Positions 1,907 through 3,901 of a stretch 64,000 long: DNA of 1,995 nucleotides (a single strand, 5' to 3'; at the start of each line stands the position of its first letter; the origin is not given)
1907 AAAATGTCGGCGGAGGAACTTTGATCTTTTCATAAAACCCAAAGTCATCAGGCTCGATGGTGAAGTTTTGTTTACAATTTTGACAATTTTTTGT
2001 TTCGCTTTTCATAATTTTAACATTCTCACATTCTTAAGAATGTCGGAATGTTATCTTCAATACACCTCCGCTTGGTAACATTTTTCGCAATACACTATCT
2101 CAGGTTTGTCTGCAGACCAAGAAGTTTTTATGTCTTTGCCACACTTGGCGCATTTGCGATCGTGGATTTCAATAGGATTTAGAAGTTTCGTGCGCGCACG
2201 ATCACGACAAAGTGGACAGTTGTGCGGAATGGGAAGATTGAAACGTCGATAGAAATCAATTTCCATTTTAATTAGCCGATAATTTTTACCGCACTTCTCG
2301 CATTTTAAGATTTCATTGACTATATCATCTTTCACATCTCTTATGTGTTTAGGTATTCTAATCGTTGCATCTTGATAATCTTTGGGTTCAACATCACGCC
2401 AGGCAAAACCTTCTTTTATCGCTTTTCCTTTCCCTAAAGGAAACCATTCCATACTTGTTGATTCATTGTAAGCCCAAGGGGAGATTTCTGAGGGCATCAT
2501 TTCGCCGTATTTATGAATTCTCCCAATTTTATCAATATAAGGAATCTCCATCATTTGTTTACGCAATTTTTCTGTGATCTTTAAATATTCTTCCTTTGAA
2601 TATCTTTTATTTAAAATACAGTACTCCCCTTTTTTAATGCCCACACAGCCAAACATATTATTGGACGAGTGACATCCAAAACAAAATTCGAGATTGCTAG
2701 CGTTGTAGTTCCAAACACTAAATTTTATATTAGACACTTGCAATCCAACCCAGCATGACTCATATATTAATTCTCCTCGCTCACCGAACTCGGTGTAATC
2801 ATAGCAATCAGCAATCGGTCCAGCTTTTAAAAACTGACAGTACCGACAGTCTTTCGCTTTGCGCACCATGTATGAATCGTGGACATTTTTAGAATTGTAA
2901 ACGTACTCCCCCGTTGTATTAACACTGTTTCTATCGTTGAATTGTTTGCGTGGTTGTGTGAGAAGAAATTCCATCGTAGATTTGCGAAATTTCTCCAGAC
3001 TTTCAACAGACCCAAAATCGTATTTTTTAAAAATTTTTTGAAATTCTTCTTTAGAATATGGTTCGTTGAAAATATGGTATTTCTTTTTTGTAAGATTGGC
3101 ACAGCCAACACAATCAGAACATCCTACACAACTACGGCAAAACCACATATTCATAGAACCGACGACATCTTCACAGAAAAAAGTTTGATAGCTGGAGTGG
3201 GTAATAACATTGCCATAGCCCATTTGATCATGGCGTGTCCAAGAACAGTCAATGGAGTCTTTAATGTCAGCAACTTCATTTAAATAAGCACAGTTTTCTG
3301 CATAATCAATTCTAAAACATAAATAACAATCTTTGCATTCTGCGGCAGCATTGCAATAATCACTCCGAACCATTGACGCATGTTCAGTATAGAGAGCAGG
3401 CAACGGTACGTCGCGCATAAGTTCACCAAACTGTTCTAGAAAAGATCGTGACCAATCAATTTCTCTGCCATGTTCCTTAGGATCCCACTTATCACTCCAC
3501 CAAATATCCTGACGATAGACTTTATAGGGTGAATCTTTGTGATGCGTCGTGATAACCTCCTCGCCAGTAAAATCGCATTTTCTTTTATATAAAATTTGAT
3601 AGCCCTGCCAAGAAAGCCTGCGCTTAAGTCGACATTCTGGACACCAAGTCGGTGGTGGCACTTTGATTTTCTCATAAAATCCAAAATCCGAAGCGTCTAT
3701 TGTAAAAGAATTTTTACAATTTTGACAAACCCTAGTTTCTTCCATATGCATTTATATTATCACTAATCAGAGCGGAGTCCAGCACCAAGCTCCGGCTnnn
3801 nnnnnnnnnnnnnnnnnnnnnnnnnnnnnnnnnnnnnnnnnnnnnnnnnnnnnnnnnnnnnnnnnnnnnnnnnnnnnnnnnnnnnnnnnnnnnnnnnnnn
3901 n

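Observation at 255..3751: Tandem pair of large cysteine-rich paralogues of no recognised family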

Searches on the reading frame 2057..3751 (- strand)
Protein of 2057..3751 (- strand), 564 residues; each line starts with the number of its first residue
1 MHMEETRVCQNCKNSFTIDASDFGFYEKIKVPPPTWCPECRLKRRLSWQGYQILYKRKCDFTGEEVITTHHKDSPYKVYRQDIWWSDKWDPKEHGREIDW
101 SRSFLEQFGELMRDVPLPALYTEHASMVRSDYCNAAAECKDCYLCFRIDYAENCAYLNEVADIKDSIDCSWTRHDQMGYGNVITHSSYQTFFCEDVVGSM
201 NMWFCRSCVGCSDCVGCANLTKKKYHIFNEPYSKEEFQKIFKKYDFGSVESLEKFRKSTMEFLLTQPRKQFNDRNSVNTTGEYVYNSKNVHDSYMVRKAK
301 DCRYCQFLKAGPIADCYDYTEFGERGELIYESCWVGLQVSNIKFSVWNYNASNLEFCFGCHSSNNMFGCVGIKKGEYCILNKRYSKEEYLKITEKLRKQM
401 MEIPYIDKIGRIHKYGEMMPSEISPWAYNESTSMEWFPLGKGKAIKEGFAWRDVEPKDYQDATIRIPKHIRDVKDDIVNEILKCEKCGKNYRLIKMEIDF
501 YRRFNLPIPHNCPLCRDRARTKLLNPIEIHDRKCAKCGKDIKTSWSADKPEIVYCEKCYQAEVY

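Call 4: search_protein_families(library=pfam, proteins=[window:2057-3751:-], max_evalue=1)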
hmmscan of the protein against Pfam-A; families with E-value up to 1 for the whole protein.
window:2057-3751:- (564 aa): 4 families
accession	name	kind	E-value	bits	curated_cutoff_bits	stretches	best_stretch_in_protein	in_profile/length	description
PF13451.12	zf_Tbcl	-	0.00068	20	24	1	6-45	4-44/48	Probable treble clef domain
PF23477.1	zf_Tbcl_2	-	0.0013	18.8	27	1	529-561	3-35/37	Probable treble clef zinc finger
PF09723.15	Zn_ribbon_8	-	0.086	13.3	34.4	1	533-561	7-35/41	Zinc ribbon domain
PF17207.9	MCM_OB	-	0.82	9.9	24.8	1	471-523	24-67/126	MCM OB domain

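Call 5: search_protein_families(library=ncbifam, proteins=[window:2057-3751:-], max_evalue=1)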
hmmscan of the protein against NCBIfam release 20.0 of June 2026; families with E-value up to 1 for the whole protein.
window:2057-3751:- (564 aa): 4 families
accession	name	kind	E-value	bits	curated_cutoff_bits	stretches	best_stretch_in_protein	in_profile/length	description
TIGR04272.1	cxxc_cxxc_Mbark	domain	0.0075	16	36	1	529-561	3-35/37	CxxC-x17-CxxC domain-containing protein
NF041070.1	carrier_LysW_Arch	domain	0.069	13.2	75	2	533-558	4-29/57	alpha-aminoadipate/glutamate carrier protein LysW/ArgW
NF009071.0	PRK12406.1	subfamily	0.12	10.7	701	1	361-401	208-248/510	acyl-CoA synthetase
NF001607.0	PRK00398.1-4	equivalog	0.14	11.9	89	0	477-493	5-21/53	DNA-directed RNA polymerase subunit P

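Call 7: find_homologous_proteins(query=window:2057-3751:-, max_evalue=0.001)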
Query window:2057-3751:- (564 aa): 4975 proteins with E <= 0.001 among 7186 candidates; the best 120 are listed.
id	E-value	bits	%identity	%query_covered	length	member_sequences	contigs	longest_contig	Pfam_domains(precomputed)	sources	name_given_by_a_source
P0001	0.0e+0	1361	100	100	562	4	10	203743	-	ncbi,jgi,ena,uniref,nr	ncbi:hypothetical protein A3A95_03910 [Candidatus Nomurabacteria bacterium RIFCSPLOWO2_01_FULL_39_18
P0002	0.0e+0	1161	83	99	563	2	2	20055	-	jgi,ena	jgi:hypothetical protein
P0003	0.0e+0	1148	84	99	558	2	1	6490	-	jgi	-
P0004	0.0e+0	1141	82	99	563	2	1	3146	-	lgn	-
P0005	0.0e+0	1129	81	99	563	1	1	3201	-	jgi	jgi:hypothetical protein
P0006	0.0e+0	1128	80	100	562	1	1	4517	PF13451.13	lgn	-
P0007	0.0e+0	1128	80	100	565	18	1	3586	-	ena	-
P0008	0.0e+0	1124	81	99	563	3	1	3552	-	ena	-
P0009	0.0e+0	1115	80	99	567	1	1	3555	-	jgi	jgi:hypothetical protein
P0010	0.0e+0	1114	80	99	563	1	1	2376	-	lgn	-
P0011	0.0e+0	1103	79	99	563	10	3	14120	-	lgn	-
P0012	0.0e+0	1095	77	100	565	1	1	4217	-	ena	-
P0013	0.0e+0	1093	79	99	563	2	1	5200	-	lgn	-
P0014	0.0e+0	1091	78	99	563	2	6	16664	-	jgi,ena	-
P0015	0.0e+0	1088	78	99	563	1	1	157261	-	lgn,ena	-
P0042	2.0e-241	821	57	99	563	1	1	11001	PF23477.2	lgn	-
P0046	2.3e-240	818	58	99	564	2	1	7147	PF23477.2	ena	-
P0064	1.7e-232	792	56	99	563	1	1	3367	PF23477.2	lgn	-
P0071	5.5e-228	777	56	99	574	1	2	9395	PF13451.13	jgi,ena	-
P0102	2.5e-218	745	54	99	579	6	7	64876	PF23477.2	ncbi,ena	-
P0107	8.8e-217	740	54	99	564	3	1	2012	-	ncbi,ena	-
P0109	1.1e-216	739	53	99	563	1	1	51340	PF13451.13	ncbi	-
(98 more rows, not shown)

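Call 11: search_protein_families(library=phrogs, proteins=[window:2057-3751:-], max_evalue=1)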
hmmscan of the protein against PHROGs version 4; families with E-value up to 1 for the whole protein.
window:2057-3751:- (564 aa): 4 families
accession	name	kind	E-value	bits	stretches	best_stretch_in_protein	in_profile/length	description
phrog_15341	-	unknown function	0.0013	19.1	1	133-224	45-137/276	-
phrog_18378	-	unknown function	0.0028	18.7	1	533-558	9-33/64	-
phrog_10371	-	DNA, RNA and nucleotide metabolism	0.1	11.7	1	470-532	125-182/683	DNA helicase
phrog_5841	-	unknown function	0.38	12.1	0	474-489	48-61/70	-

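Call 12: search_protein_families(library=padloc, proteins=[window:2057-3751:-], max_evalue=1)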
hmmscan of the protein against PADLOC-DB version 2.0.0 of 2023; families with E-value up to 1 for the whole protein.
window:2057-3751:- (564 aa): 1 family
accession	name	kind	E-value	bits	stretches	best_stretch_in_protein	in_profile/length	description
PDLC03768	Drt3a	-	0.016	12.7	1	216-300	25-104/411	DRT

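Call 23: find_related_loci(query=A2, collection=genome_contigs, flank=6000)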
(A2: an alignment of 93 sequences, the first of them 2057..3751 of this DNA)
Query A2 (564 aa) in genome_contigs; peptide patterns used: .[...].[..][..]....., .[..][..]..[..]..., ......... (x = any residue, [..] = any of these).
599 stretches matched a pattern (row limit reached: there are more); 545 encode a relative of the query (tblastn E <= 1e-3); the best 80 are kept; 80 distinct loci.
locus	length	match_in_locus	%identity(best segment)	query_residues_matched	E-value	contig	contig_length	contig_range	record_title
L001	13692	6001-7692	78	1-564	0e+0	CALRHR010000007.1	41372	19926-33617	MAG: Candidatus Nomurabacteria bacterium isolate TrH-25oct19-200 genome assembly, contig: TrH-25oct19-C1539, whole genom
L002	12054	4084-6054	77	6-564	0e+0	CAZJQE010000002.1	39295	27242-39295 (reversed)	MAG TPA_asm: uncultured Candidatus Saccharibacteria bacterium isolate SRP142039_co1_386 genome assembly, contig: NODE_56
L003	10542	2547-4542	60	3-564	0e+0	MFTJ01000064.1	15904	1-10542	MAG: Candidatus Nomurabacteria bacterium RIFCSPHIGHO2_01_FULL_39_10 rifcsphigho2_01_scaffold_8324, whole genome shotgun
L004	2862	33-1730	55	5-563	0e+0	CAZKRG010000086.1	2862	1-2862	MAG TPA_asm: uncultured Candidatus Saccharibacteria bacterium isolate SRP093762_co1_1 genome assembly, contig: NODE_1824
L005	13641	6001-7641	55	3-563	0e+0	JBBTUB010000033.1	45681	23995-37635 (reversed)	MAG: Patescibacteria group bacterium isolate H51-bin006_1 H51_bin006_1_000000000033, whole genome shotgun sequence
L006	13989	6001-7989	54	5-564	0e+0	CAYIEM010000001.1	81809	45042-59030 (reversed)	MAG TPA_asm: uncultured Candidatus Saccharibacteria bacterium isolate ERP119705_co1_285 genome assembly, contig: NODE_17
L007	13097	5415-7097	52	5-564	0e+0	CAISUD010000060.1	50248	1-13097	uncultured bacterium isolate AlinenLipids_bin-8925 genome assembly, contig: bin-8925:60/64, whole genome shotgun sequenc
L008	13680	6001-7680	49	5-564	0e+0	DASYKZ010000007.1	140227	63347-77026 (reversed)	MAG TPA_asm: Candidatus Paceibacterota bacterium isolate SMAG_U4335 k141_4224630, whole genome shotgun sequence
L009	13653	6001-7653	49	4-563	0e+0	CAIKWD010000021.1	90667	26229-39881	Candidatus Staskawiczbacteria bacterium isolate MJ-time_bin-8344 genome assembly, contig: bin-8344:21/31, whole genome s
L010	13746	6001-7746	42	3-563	3e-161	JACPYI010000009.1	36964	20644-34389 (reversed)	MAG: Candidatus Sungiibacteriota bacterium isolate NC_groundwater_859_Pr1_B-0.1um_51_34 Montesol18_Bp1_scaffold_345549,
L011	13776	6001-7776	43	4-564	4e-161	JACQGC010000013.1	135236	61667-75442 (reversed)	MAG: Candidatus Nomurabacteria bacterium isolate NC_groundwater_1063_Pr2_B-0.1um_42_14 rattlesnake_spring_18_scaffold_14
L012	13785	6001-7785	42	3-563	4e-163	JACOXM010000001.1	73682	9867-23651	MAG: Candidatus Giovannonibacteria bacterium isolate NC_groundwater_153_Ag_S-0.1um_42_19 S4_GD2017_2_S1_scaffold_166, wh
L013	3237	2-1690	44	3-563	4e-166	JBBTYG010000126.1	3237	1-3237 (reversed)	MAG: Patescibacteria group bacterium isolate H43-bin051_1 H43_bin051_1_000000000126, whole genome shotgun sequence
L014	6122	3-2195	42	5-563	2e-159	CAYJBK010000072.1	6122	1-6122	MAG TPA_asm: uncultured Candidatus Saccharibacteria bacterium isolate ERP119705_co9_194 genome assembly, contig: NODE_20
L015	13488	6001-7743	43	5-563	2e-157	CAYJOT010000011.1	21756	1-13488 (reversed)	MAG TPA_asm: uncultured Candidatus Saccharibacteria bacterium isolate ERP125453_co1_108 genome assembly, contig: NODE_22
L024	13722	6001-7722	43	1-564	1e-152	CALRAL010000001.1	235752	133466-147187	MAG: Candidatus Nomurabacteria bacterium isolate Ike-150m-34 genome assembly, contig: Ike-150-c3, whole genome shotgun s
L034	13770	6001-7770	40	5-563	1e-147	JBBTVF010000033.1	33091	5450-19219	MAG: Patescibacteria group bacterium isolate H52-bin056 H52_bin056_000000000033, whole genome shotgun sequence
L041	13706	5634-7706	60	3-564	0e+0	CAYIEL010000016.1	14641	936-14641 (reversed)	MAG TPA_asm: uncultured Candidatus Saccharibacteria bacterium isolate ERP119705_co18_447 genome assembly, contig: NODE_5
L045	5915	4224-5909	41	3-563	6e-146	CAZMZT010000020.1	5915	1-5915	MAG TPA_asm: uncultured Candidatus Saccharibacteria bacterium isolate SRP286056_co1_104 genome assembly, contig: NODE_19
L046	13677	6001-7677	41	5-564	2e-144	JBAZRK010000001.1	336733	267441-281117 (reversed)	MAG: Candidatus Paceibacterota bacterium isolate SO_2017_GW1_146 NODE_237_length_336733_cov_3.011132_OW334_2017, whole g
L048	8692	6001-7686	42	3-562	2e-144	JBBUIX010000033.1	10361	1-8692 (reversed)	MAG: Patescibacteria group bacterium isolate H43-bin140_1 H43_bin140_1_000000000033, whole genome shotgun sequence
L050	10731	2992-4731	41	8-564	1e-144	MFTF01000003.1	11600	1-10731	MAG: Candidatus Nomurabacteria bacterium RIFCSPHIGHO2_01_FULL_36_23 rifcsphigho2_01_scaffold_14256, whole genome shotgun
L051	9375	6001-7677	41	3-563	2e-144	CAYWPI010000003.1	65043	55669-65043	MAG TPA_asm: uncultured Candidatus Saccharibacteria bacterium isolate SRP329715_co1_89 genome assembly, contig: NODE_490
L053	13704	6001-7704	43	2-564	5e-144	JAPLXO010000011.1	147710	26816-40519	MAG: Candidatus Nomurabacteria bacterium isolate LacPavin_0818_WC45_MAG_33_25 LacPavin_0818_WC45_scaffold_11314, whole g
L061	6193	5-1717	40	3-563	3e-143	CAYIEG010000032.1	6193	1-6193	MAG TPA_asm: uncultured Candidatus Saccharibacteria bacterium isolate ERP119705_co19_18 genome assembly, contig: NODE_17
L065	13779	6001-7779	40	1-563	2e-142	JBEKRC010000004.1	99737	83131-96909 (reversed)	MAG: Minisyncoccia bacterium isolate SPRUCE 501 SPRUCE_501_4, whole genome shotgun sequence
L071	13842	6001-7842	40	9-564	9e-141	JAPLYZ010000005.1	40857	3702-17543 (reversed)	MAG: Candidatus Staskawiczbacteria bacterium isolate LacPavin_0920_WC70_MAG_39_33 LacPavin_0920_WC70_scaffold_282233, wh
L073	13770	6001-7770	39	6-563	2e-140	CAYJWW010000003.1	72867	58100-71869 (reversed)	MAG TPA_asm: uncultured Candidatus Saccharibacteria bacterium isolate ERP125453_co1_514 genome assembly, contig: NODE_21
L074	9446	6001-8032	41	3-564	3e-140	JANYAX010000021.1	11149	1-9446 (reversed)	MAG: Candidatus Nomurabacteria bacterium isolate GL140_5_metabat_390 GL140_5_k141_2160238, whole genome shotgun sequence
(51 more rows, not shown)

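Call 24: predict_structure(alignment_id=A2)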
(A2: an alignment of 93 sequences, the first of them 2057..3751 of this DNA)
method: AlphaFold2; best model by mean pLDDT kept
length: 564 residues; sequences in the alignment: 93
mean_pLDDT: 84.0   pTM: 0.85
mean pLDDT of the five models: 84.0, 81.3, 78.2, 77.6, 77.0
residues with pLDDT >= 90: 251; 70-90: 221; 50-70: 91; < 50: 1
segments of 3 or more residues with pLDDT < 50: none
pLDDT, mean of each block of 10 residues (from residue 1): 83 94 90 93 91 89 95 93 93 95 96 94 86 82 69 70 69 66 65 65 66 67 77 87 88 87 89 74 75 74 73 64 70 73 76 71 82 88 95 95 95 91 92 90 94 80 94 95 92 90 90 85 85 96 89 92 84
secondary structure, 60 per line:
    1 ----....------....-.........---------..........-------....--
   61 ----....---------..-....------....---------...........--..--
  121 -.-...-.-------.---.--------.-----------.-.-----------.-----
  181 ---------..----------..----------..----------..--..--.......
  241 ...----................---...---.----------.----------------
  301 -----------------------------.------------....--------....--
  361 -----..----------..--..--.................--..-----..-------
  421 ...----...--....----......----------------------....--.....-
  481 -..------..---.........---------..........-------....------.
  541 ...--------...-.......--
elements in order: E5-8 E15-18 H20-28 H38-47 E55-58 E65-68 H81-84 H91-94 H104-114 H234-243 H249-263 E267-269 E343-346 E355-358 H386-402 H433-436 H441-446 H475-479 H495-503 H513-522 E530-533 E540-543 E552-554 H556-562

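Call 33: search_protein_families(library=pfam, proteins=[L011:11078-12616:+, L065:7826-10231:+, L073:723-2102:+, L046:12523-13104:+, L041:9480-9983:+, L050:7109-8215:+, L048:5151-5987:+, L071:1-1740:+, L011:713-2626:+], max_evalue=0.001)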
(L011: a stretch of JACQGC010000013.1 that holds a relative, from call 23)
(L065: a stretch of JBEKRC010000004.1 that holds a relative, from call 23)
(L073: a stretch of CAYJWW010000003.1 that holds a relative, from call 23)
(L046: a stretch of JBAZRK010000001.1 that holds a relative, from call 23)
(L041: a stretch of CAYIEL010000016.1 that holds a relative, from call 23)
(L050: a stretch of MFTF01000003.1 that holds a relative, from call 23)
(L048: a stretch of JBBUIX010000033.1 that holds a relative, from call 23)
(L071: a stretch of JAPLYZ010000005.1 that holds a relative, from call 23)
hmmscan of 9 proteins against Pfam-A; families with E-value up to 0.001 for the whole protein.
L011:11078-12616:+ (512 aa): 5 families
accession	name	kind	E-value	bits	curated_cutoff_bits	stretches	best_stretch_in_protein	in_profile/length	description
PF10412.15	TrwB_AAD_bind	-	1e-06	28.4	20.5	1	56-366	14-310/387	Type IV secretion-system coupling protein DNA-binding domain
PF01935.23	DUF87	-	7e-06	26.7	23.2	1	57-270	23-203/220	Helicase HerA, central domain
PF12696.13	TraG-D_C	-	2.4e-05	24.7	22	1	308-369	3-69/126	TraM recognition site of TraD and TraG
PF13401.12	AAA_22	-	7.3e-05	23.5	27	0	56-86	4-34/130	AAA domain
PF02534.20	T4SS-DNA_transf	-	8.2e-05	22.1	20.1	0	58-346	45-344/468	Type IV secretory system Conjugative DNA transfer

L065:7826-10231:+ (801 aa): 4 families
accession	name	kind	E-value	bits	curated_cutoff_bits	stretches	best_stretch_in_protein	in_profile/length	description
PF10412.15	TrwB_AAD_bind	-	9.2e-11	41.7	20.5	1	392-438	12-58/387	Type IV secretion-system coupling protein DNA-binding domain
PF01935.23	DUF87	-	1.4e-09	38.8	23.2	1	386-616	13-203/220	Helicase HerA, central domain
PF02534.20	T4SS-DNA_transf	-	9.6e-09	35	20.1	1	387-470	37-116/468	Type IV secretory system Conjugative DNA transfer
PF12696.13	TraG-D_C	-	1.3e-05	25.6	22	1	654-720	2-71/126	TraM recognition site of TraD and TraG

L073:723-2102:+ (459 aa): 0 families

L046:12523-13104:+ (193 aa): 0 families

L041:9480-9983:+ (167 aa): 1 family
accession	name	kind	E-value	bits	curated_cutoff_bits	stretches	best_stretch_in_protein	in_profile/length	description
PF01245.26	Ribosomal_L19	-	3.2e-31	108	22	1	63-144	29-109/111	Ribosomal protein L19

L050:7109-8215:+ (368 aa): 4 families
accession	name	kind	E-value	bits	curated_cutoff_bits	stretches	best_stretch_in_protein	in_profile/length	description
PF01556.23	DnaJ_C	-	1.8e-42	145.4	26.6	1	135-349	2-152/152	DnaJ C terminal domain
PF00226.36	DnaJ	-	2.2e-24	85.8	27.8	1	4-63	1-63/63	DnaJ domain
PF00684.25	DnaJ_CXXCXGXG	-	6.1e-14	52.5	32.7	1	161-225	1-65/65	DnaJ central domain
PF15777.11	Anti-TRAP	-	0.00024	21.5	32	0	203-228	12-43/59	Tryptophan RNA-binding attenuator protein inhibitory protein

L048:5151-5987:+ (278 aa): 1 family
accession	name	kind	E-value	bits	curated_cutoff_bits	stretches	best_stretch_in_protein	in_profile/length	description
PF00849.27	PseudoU_synth_2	-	2.9e-27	96.2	26.8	1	11-220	1-150/152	RNA pseudouridylate synthase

L071:1-1740:+ (579 aa): 0 families

L011:713-2626:+ (637 aa): 3 families
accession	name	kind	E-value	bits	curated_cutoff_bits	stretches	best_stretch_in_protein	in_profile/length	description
PF00012.26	HSP70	-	2.3e-243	809.2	20.6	1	4-598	1-598/599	Hsp70 protein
PF06723.19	MreB_Mbl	-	5.9e-14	52.1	27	1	118-371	76-316/327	MreB/Mbl protein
PF02782.22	FGGY_C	-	4.2e-05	23.8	27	1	286-376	114-196/198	FGGY family of carbohydrate kinases, C-terminal domain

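Call 38: fold_search(model_id=the predicted structure, library=pdb)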
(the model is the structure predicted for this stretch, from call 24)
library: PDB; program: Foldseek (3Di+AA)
matches with E <= 10: 8; with E <= 0.001: 0
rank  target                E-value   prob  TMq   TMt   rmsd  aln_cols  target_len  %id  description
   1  2rsj_MODEL_1_A        3.3e+00  0.02  0.04  0.16  16.5        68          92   20  Solution structures of the DNA-binding domains of immune-related zinc-finger protein ZFAT (released 2013-03-13)
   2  5d0q_A                5.3e+00  0.01  0.04  0.03  24.5       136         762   10  BamACDE complex, outer membrane beta-barrel assembly machinery (BAM) complex (released 2016-03-09)
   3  9pd4_K                5.9e+00  0.01  0.05  0.10  19.7       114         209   18  NER dual incision complex - DuIM (released 2026-02-18)
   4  3j9w_AG               7.7e+00  0.02  0.06  0.16   6.1        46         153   11  Cryo-EM structure of the Bacillus subtilis MifM-stalled ribosome complex (released 2015-04-29)
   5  8rd8_GS               8.6e+00  0.01  0.05  0.13   7.7        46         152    9  Cryo-EM structure of P. urativorans 70S ribosome in complex with hibernation factors Balon and RaiA (structure 1). (released 2024-02-21)
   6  7nhn_h                8.6e+00  0.01  0.06  0.15  10.7        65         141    9  VgaL, an antibiotic resistance ABCF, in complex with 70S ribosome from Listeria monocytogenes (released 2021-05-05)
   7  8uu5_g                9.0e+00  0.02  0.04  0.13   7.5        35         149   11  Cryo-EM structure of the Listeria innocua 70S ribosome (head-swiveled) in complex with pe/E-tRNA (structure I-B) (released 2024-02-28)
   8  7wu7_H                9.0e+00  0.02  0.04  0.04   8.7        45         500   13  Prefoldin-tubulin-TRiC complex (released 2022-12-21)
